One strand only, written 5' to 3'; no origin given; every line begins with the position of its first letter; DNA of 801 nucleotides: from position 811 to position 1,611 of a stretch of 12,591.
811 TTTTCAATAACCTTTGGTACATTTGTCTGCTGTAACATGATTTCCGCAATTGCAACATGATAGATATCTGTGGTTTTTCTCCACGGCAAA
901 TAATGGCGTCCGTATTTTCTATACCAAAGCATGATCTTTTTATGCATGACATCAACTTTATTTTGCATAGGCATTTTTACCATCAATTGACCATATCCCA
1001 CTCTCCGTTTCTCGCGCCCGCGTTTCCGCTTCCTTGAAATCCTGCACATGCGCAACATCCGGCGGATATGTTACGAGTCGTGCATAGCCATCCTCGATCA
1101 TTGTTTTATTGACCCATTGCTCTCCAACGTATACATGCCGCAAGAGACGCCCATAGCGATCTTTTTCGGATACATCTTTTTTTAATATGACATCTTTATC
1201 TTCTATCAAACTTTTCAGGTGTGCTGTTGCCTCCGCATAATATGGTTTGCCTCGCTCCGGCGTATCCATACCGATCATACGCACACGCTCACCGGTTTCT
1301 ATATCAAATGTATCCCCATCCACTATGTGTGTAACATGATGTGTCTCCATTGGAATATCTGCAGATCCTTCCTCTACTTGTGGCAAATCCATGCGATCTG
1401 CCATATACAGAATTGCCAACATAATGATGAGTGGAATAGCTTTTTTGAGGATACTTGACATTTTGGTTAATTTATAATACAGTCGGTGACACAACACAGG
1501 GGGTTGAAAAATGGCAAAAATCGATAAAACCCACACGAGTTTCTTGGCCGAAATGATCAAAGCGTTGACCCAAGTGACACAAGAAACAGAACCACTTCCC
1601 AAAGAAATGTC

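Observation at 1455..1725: SD-led 56-aa ORF with its own -10 box and terminator, antisense between a secreted nuclease and a secreted peptidase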

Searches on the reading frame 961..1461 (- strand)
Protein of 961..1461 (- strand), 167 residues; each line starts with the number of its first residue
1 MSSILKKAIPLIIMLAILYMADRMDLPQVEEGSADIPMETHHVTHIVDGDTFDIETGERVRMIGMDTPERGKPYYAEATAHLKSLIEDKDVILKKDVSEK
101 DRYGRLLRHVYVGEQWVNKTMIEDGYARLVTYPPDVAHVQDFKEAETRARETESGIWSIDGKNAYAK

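Call 7: search_protein_families(library=pfam, proteins=[window:961-1461:-], max_evalue=0.01)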
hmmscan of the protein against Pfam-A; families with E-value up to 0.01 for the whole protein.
seq(167 aa): 1 family
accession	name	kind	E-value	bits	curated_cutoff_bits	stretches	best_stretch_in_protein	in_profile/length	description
PF00565.23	SNase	-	4.9e-20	72.4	21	1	59-158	1-106/107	Staphylococcal nuclease homologue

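Call 11: find_homologous_proteins(query=window:961-1461:-, max_evalue=1e-10)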
Query seq(167 aa) (167 aa): 730 proteins with E <= 1e-10 among 1088 candidates; the best 120 are listed.
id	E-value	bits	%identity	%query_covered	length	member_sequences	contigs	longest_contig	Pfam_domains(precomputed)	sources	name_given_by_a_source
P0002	6.2e-106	369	100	100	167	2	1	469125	PF00565.24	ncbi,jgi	ncbi:MAG: thermonuclease family protein [Parcubacteria group bacterium]|jgi:micrococcal nuclease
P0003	4.4e-92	324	85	100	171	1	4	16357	PF00565.24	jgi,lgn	jgi:micrococcal nuclease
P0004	4.5e-67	243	72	84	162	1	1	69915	PF00565.24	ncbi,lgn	-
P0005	7.0e-60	219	62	98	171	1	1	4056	PF00565.24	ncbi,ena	-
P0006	4.1e-54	201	70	75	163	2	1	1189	PF00565.24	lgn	-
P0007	6.2e-54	200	60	91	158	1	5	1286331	PF00565.24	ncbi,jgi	ncbi:MAG: thermonuclease family protein [Candidatus Moraniibacteriota bacterium]|jgi:micrococcal nuc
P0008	5.6e-53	197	55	98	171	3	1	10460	PF00565.24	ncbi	-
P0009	1.5e-51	192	69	75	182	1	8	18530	PF00565.24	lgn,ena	-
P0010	4.3e-50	188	63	78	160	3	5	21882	PF00565.24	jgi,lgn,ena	-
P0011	8.5e-50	187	65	77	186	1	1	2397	PF00565.24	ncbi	-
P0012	2.7e-48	182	66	74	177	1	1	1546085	PF00565.24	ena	-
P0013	5.2e-48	181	66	71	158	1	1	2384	PF00565.24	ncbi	-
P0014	1.5e-47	179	53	93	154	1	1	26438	PF00565.24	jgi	-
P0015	2.7e-47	179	56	95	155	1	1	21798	PF00565.24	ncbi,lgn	-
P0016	2.9e-47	178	66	69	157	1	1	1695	PF00565.24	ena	-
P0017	3.4e-47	178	53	92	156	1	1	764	PF00565.24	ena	-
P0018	4.1e-47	178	65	75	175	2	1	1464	PF00565.24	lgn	-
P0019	4.8e-47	178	66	69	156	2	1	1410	PF00565.24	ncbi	-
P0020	6.2e-47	177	52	96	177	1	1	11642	PF00565.24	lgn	-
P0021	8.9e-47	177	63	73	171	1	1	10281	PF00565.24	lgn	-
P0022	9.4e-47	177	53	95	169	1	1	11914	PF00565.24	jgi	jgi:micrococcal nuclease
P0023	2.8e-46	175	70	70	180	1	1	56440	PF00565.24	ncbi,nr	ncbi:MAG: hypothetical protein CR972_04330 [Candidatus Moraniibacteriota bacterium]|nr:MAG: hypothet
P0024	2.9e-46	175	65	72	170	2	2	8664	PF00565.24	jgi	jgi:micrococcal nuclease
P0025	4.9e-46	174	52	92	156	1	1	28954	PF00565.24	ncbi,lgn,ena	-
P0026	5.1e-46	174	61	75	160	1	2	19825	PF00565.24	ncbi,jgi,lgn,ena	-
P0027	1.1e-45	173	67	69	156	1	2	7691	PF00565.24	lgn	-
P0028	1.8e-45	173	54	90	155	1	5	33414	PF00565.24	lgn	-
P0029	2.0e-45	172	51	92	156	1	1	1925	PF00565.24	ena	-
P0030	2.3e-45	172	65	69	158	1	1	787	PF00565.24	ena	-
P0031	2.8e-45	172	66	69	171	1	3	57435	PF00565.24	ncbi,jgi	jgi:micrococcal nuclease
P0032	2.9e-45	172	59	82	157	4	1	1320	PF00565.24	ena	-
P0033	7.3e-45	171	51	90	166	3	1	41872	PF00565.24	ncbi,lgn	-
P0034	1.1e-44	170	65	70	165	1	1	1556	PF00565.24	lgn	-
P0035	1.4e-44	170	62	80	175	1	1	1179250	PF00565.24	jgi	jgi:micrococcal nuclease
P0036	1.5e-44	170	63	69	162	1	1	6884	PF00565.24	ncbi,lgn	ncbi:MAG: thermonuclease family protein [Patescibacteria group bacterium]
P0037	1.6e-44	170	59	77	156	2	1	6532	PF00565.24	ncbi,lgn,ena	-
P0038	1.8e-44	169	57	81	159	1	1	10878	PF00565.24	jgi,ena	-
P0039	1.8e-44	169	55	90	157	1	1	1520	PF00565.24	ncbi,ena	-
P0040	3.5e-44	168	52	95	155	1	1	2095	PF00565.24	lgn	-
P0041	8.3e-44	167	66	71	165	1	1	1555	PF00565.24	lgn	-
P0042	1.1e-43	167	56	81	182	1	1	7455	PF00565.24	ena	-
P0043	1.1e-43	167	58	84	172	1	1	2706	PF00565.24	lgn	-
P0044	1.3e-43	167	58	78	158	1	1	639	PF00565.24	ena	-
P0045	1.8e-43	166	57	83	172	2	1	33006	PF00565.24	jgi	jgi:micrococcal nuclease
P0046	4.5e-43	165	53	92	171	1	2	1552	PF00565.24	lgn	-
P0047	8.5e-43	164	63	70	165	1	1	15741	PF00565.24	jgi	jgi:micrococcal nuclease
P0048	9.5e-43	164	59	69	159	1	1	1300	PF00565.24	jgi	-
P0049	1.2e-42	163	64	71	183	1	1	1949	PF00565.24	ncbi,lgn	-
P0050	1.5e-42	163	60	69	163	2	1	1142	PF00565.24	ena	-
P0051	4.9e-42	161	61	73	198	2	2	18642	PF00565.24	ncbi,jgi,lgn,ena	-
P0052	1.3e-41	160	57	77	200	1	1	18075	PF00565.24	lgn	-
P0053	1.5e-41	160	63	69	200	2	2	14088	PF00565.24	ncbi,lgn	-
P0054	1.3e-39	154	51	84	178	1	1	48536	PF00565.24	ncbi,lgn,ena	-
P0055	8.2e-39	151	51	82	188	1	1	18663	PF00565.24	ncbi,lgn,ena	-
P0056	2.6e-38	149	50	78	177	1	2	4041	PF00565.24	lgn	-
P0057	3.0e-38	149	50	83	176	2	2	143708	PF00565.24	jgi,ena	-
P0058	2.9e-37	146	47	86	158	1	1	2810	PF00565.24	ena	-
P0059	1.8e-36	143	48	74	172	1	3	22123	PF00565.24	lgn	-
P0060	4.2e-36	142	53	73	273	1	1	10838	PF05901.17,PF00565.24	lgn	-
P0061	1.4e-35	140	52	73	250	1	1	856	PF00565.24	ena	-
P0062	1.0e-34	138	55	71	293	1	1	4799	PF05901.17,PF00565.24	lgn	-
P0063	1.3e-34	137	47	83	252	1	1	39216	PF00565.24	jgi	jgi:endonuclease YncB( thermonuclease family)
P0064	2.2e-34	137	56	69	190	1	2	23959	PF00565.24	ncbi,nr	ncbi:MAG: thermonuclease family protein [Chloroflexota bacterium]|nr:thermonuclease family protein [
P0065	8.5e-34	135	49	76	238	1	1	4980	PF02805.22,PF00565.24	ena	-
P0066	1.0e-33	134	50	72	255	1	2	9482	PF00565.24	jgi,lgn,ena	-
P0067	1.9e-33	133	51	69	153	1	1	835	PF00565.24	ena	-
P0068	4.7e-33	132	53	69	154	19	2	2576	PF00565.24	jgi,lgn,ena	jgi:micrococcal nuclease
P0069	7.9e-33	131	45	81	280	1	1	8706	PF05901.17,PF00565.24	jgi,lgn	-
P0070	8.0e-33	131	51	72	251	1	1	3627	PF00565.24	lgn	-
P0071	1.3e-32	131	48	79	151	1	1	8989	PF00565.24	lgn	-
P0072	1.9e-32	130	50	78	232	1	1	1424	PF00565.24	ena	-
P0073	3.7e-32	129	50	74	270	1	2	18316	PF00565.24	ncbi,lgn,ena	-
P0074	1.8e-31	127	50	81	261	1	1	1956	PF02805.22,PF00565.24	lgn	-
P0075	2.3e-31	127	47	71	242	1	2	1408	PF05901.17,PF00565.24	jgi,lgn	-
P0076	2.9e-31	126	50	72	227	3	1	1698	PF00565.24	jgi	jgi:endonuclease YncB( thermonuclease family)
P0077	3.9e-31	126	50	69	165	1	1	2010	PF00565.24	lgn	-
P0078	4.5e-31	126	49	69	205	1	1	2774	PF02805.22,PF00565.24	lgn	-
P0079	5.0e-31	126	57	60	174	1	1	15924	PF00565.24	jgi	jgi:micrococcal nuclease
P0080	6.8e-31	125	49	69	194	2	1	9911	PF00565.24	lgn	-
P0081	2.4e-30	123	55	68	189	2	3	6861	PF00565.24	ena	-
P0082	2.4e-30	123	45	90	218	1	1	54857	PF00565.24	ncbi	-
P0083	3.1e-30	123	43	93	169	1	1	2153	PF00565.24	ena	-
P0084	3.3e-30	123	48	78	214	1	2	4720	PF00565.24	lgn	-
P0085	3.8e-30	123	49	72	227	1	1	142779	PF00565.24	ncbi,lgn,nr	ncbi:MAG: thermonuclease family protein [Ardenticatenaceae bacterium]|nr:thermonuclease family prote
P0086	3.9e-30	123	52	71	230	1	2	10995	PF05901.17,PF00565.24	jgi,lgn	-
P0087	5.0e-30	122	50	73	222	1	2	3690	PF00565.24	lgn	-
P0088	5.7e-30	122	48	74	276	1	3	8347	PF00565.24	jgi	jgi:endonuclease YncB( thermonuclease family)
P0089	6.3e-30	122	56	69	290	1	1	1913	PF00565.24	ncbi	-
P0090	6.8e-30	122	46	81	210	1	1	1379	PF00565.24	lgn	-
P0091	7.1e-30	122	43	82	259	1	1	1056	PF00565.24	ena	-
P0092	8.3e-30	122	52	72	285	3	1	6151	PF00565.24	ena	-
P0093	1.0e-29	121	50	74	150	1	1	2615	PF00565.24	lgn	-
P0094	1.1e-29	121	44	83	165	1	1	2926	PF00565.24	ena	-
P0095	1.4e-29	121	51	69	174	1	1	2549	PF00565.24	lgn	-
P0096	1.4e-29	121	50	70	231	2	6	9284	PF00565.24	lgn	-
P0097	1.6e-29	121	52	69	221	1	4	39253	PF00565.24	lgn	-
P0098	2.1e-29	120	48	78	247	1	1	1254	PF00565.24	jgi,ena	-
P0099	2.3e-29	120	52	69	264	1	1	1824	PF00565.24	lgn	-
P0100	2.5e-29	120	41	93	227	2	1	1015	PF00565.24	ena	-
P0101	2.8e-29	120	45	79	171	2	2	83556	PF00565.24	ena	-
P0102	3.5e-29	120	53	61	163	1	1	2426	PF00565.24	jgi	jgi:endonuclease YncB( thermonuclease family)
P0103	3.9e-29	119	53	72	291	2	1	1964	PF00565.24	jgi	jgi:micrococcal nuclease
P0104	3.9e-29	119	47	79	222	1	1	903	PF00565.24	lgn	-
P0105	4.1e-29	119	53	69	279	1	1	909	PF00565.24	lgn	-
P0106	4.3e-29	119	49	70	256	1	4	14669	PF05901.17,PF00565.24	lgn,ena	-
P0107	4.3e-29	119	45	78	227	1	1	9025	PF00565.24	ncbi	-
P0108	4.8e-29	119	50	72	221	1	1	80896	PF00565.24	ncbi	-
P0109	5.6e-29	119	47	77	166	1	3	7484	PF00565.24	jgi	jgi:endonuclease YncB( thermonuclease family)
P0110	5.8e-29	119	44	89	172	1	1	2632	PF00565.24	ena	-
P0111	6.0e-29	119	51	70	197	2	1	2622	PF00565.24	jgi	jgi:micrococcal nuclease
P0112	6.0e-29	119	51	71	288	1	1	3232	PF00565.24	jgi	jgi:micrococcal nuclease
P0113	7.1e-29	119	49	73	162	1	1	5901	PF00565.24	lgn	-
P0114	8.0e-29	118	43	90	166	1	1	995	PF00565.24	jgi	jgi:micrococcal nuclease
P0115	8.1e-29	118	41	87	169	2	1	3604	PF00565.24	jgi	jgi:endonuclease YncB( thermonuclease family)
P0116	8.7e-29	118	49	70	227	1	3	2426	PF00565.24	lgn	-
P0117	9.5e-29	118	42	87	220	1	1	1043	PF00565.24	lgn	-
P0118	1.0e-28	118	46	73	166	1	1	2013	PF00565.24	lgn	-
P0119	1.5e-28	118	49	78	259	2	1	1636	PF00565.24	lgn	-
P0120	1.5e-28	118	49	69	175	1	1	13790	PF00565.24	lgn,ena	-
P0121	1.5e-28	118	52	61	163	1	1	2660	PF00565.24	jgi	jgi:micrococcal nuclease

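Call 13: find_encoding_contigs(protein=P0003, flank=5000, max_places=4)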
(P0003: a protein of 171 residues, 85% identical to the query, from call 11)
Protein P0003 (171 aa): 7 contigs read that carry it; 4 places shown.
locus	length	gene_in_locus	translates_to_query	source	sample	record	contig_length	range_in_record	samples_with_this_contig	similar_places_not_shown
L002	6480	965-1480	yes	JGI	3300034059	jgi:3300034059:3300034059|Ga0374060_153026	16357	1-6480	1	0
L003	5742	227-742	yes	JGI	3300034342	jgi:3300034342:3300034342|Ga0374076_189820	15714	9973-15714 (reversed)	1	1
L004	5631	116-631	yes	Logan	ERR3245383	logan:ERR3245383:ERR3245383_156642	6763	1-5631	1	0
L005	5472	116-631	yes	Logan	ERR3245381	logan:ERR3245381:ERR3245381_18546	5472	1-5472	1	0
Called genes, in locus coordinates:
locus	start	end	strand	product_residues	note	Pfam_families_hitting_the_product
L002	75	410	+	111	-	PF13340:DUF4096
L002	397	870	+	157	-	PF01609:DDE_Tnp_1, PF13586:DDE_Tnp_1_2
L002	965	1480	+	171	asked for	PF00565:SNase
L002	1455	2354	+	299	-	PF00730:HhH-GPD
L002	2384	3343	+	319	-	PF02401:LYTB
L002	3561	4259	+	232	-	PF02163:Peptidase_M50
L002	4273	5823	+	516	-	PF07969:Amidohydro_3 (weak)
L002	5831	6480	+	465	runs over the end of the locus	PF21799:MurD-like_N (weak), PF08245:Mur_ligase_M, PF02875:Mur_ligase_C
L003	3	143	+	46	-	?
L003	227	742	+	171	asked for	PF00565:SNase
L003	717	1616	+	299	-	PF00730:HhH-GPD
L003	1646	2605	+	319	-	PF02401:LYTB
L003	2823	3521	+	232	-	PF02163:Peptidase_M50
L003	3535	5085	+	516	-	PF07969:Amidohydro_3 (weak)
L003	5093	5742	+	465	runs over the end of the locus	PF21799:MurD-like_N (weak), PF08245:Mur_ligase_M, PF02875:Mur_ligase_C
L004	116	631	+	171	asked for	PF00565:SNase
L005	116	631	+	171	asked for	PF00565:SNase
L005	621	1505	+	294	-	PF00730:HhH-GPD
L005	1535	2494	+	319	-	PF02401:LYTB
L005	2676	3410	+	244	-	PF02163:Peptidase_M50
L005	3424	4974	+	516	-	PF07969:Amidohydro_3 (weak)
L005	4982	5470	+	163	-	?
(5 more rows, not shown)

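Call 14: find_encoding_contigs(protein=P0004, flank=5000, max_places=3)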
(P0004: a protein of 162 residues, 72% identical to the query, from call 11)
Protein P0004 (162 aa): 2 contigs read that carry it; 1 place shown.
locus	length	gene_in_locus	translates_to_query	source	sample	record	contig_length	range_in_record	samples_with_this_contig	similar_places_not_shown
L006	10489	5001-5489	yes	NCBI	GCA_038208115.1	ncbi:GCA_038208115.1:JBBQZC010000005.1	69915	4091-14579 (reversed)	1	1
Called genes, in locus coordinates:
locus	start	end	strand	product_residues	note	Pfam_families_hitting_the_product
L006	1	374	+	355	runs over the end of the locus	PF00348:polyprenyl_synt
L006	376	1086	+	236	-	PF01255:Prenyltransf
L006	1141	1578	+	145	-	PF01894:YjbQ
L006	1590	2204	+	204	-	PF01135:PCMT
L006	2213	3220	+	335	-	PF02618:YceG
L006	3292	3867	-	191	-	PF13482:RNase_H_2, PF10108:DNA_pol_B_exo2 (faint)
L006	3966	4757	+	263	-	PF13529:Peptidase_C39_2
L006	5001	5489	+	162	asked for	PF00565:SNase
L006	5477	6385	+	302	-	PF00730:HhH-GPD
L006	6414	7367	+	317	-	PF02401:LYTB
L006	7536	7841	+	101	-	-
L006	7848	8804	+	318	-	-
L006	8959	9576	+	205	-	-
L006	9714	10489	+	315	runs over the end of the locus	-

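Call 25: find_encoding_contigs(protein=P0005, flank=3000, max_places=2)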
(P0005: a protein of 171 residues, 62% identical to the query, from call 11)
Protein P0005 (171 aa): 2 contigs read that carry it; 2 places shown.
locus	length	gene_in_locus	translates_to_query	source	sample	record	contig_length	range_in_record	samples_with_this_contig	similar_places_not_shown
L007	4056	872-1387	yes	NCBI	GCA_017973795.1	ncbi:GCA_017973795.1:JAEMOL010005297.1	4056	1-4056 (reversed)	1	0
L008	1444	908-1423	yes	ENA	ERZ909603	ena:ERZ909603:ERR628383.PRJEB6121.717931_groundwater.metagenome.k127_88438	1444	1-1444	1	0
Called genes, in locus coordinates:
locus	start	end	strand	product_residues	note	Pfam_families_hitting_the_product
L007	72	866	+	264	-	PF13529:Peptidase_C39_2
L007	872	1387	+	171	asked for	PF00565:SNase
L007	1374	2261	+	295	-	PF00730:HhH-GPD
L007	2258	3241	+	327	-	PF02401:LYTB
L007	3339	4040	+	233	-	PF02163:Peptidase_M50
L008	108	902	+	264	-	PF13529:Peptidase_C39_2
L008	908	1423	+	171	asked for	PF00565:SNase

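Call 26: find_encoding_contigs(protein=P0007, flank=3000, max_places=2)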
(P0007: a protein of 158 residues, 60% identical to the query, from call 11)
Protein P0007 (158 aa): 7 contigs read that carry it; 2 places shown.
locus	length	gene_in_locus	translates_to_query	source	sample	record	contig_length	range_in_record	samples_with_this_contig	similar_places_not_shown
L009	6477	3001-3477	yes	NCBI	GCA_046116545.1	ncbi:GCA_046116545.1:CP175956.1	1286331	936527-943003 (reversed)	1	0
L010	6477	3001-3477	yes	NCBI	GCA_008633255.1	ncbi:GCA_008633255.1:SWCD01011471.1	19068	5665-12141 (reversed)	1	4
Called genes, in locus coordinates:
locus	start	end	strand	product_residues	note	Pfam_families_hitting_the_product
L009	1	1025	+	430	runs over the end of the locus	-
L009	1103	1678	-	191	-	PF13482:RNase_H_2, PF10108:DNA_pol_B_exo2 (faint)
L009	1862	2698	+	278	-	PF13529:Peptidase_C39_2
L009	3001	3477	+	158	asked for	PF00565:SNase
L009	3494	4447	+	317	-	PF02401:LYTB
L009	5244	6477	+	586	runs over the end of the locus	PF00330:Aconitase, PF00694:Aconitase_C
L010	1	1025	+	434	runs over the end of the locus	-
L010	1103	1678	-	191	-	PF13482:RNase_H_2, PF10108:DNA_pol_B_exo2 (faint)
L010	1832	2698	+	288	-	PF13529:Peptidase_C39_2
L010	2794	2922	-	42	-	-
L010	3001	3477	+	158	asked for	PF00565:SNase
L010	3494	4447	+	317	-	PF02401:LYTB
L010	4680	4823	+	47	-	-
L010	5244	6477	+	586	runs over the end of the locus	PF00330:Aconitase, PF00694:Aconitase_C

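Call 27: find_encoding_contigs(protein=P0008, flank=3000, max_places=2)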
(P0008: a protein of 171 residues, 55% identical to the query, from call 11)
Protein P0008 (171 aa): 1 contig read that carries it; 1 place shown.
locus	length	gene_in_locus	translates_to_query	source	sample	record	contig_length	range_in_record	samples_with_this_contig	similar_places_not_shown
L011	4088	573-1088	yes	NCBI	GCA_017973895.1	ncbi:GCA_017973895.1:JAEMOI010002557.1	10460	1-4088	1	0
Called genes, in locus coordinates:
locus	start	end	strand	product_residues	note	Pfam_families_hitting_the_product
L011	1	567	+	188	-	?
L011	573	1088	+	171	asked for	PF00565:SNase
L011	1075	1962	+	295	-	PF00730:HhH-GPD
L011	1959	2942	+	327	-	PF02401:LYTB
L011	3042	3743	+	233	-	PF02163:Peptidase_M50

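Call 35: find_encoding_contigs(protein=P0009, flank=2500, max_places=2)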
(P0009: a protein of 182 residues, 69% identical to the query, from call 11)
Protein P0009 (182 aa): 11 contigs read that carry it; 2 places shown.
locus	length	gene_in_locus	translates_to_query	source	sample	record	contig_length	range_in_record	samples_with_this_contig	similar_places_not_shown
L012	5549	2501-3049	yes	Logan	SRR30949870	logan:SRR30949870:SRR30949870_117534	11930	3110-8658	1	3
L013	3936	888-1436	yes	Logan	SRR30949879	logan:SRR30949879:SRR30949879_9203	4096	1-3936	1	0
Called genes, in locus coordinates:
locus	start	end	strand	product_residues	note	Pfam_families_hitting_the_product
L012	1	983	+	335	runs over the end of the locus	PF02618:YceG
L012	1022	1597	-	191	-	PF13482:RNase_H_2, PF10108:DNA_pol_B_exo2 (weak)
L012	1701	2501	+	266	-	PF13529:Peptidase_C39_2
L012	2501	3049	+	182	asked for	PF00565:SNase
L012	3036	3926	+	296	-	PF00730:HhH-GPD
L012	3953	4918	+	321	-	PF02401:LYTB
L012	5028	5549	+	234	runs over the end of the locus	PF02163:Peptidase_M50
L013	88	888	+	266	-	PF13529:Peptidase_C39_2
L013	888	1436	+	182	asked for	PF00565:SNase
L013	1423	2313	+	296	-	PF00730:HhH-GPD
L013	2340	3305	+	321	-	PF02401:LYTB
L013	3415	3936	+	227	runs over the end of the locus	?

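Call 36: find_encoding_contigs(protein=P0023, flank=2500, max_places=2)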
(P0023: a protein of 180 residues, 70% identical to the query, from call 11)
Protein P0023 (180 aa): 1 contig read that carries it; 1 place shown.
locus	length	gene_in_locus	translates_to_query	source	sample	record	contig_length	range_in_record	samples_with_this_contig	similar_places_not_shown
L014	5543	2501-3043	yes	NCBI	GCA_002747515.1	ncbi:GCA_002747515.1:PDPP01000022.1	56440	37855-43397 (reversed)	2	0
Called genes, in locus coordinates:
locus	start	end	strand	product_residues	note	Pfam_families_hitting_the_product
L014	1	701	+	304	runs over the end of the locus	PF18075:FtsX_ECD, PF02687:FtsX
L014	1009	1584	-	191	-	PF13482:RNase_H_2, PF10108:DNA_pol_B_exo2 (faint)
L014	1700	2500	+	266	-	PF13529:Peptidase_C39_2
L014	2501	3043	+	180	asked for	PF00565:SNase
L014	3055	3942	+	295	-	PF00730:HhH-GPD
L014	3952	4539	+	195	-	PF02545:Maf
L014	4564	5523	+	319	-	PF02401:LYTB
